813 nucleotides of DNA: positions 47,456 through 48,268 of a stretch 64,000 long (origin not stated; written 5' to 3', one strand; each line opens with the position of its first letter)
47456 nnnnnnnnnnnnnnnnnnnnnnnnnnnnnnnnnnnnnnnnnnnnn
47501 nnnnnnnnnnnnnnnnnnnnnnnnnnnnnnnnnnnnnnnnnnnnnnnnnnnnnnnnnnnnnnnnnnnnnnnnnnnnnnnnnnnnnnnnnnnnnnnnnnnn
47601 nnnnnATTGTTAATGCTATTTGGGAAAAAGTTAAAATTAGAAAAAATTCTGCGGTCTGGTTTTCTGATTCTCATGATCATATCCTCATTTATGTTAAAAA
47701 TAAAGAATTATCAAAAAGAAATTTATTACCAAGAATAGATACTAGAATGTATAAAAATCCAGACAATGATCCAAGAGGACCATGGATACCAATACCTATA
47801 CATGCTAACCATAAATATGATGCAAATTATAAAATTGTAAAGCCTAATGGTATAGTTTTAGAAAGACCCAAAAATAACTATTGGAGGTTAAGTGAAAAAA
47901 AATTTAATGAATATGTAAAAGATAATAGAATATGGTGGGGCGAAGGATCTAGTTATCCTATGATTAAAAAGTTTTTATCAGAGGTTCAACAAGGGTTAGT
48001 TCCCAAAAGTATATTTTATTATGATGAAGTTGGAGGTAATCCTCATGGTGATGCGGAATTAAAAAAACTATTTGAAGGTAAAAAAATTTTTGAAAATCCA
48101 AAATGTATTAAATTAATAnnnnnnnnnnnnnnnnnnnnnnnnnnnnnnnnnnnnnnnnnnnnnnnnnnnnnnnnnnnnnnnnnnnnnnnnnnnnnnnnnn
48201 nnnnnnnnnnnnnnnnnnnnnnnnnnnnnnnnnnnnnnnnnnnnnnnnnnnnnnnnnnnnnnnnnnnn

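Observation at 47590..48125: Abrupt compositional mosaic inside the mod gene: AT-rich target-recognition-domain cassette between GC-richer conserved methyltransferase motifs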

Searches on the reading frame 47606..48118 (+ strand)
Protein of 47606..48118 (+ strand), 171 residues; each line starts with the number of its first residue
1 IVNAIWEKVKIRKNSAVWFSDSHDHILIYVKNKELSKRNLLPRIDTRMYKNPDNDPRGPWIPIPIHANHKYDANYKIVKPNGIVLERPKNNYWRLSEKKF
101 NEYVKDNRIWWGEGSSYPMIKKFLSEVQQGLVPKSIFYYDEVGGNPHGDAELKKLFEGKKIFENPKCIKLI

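Call 31: find_homologous_proteins(query=window:47606-48118:+, max_evalue=0.00001)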
Query window:47606-48118:+ (171 aa): 172 proteins with E <= 0.00001 among 220 candidates; the best 120 are listed.
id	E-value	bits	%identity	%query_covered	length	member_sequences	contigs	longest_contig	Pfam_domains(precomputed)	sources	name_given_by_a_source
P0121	3.7e-65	237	71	85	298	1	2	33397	PF01555.25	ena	-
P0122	2.6e-46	176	76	63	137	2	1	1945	-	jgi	-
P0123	1.4e-44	170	80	57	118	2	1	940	-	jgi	-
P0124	1.6e-40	157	48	92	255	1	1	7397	PF01555.25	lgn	-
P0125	5.0e-40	156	48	99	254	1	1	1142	PF01555.25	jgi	jgi:adenine-specific DNA-methyltransferase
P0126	4.3e-39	152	45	98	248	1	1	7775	PF01555.25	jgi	jgi:adenine-specific DNA-methyltransferase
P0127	9.3e-38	148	47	100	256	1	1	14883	PF01555.25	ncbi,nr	ncbi:MAG: site-specific DNA-methyltransferase, partial [Elusimicrobia bacterium]|nr:site-specific DN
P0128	2.8e-37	147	46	100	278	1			PF01555.25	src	-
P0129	3.5e-37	146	49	84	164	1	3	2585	PF01555.25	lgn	-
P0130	1.8e-36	144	50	89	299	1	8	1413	PF01555.25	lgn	-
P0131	1.5e-35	141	44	92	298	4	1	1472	PF01555.25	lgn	-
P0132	7.2e-35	139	49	85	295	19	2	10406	PF01555.25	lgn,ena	-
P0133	1.3e-34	138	42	100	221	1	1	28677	PF01555.25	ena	-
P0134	2.5e-34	137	49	89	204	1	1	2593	PF01555.25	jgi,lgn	jgi:adenine-specific DNA-methyltransferase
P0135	3.3e-34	137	42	100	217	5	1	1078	PF01555.25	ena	-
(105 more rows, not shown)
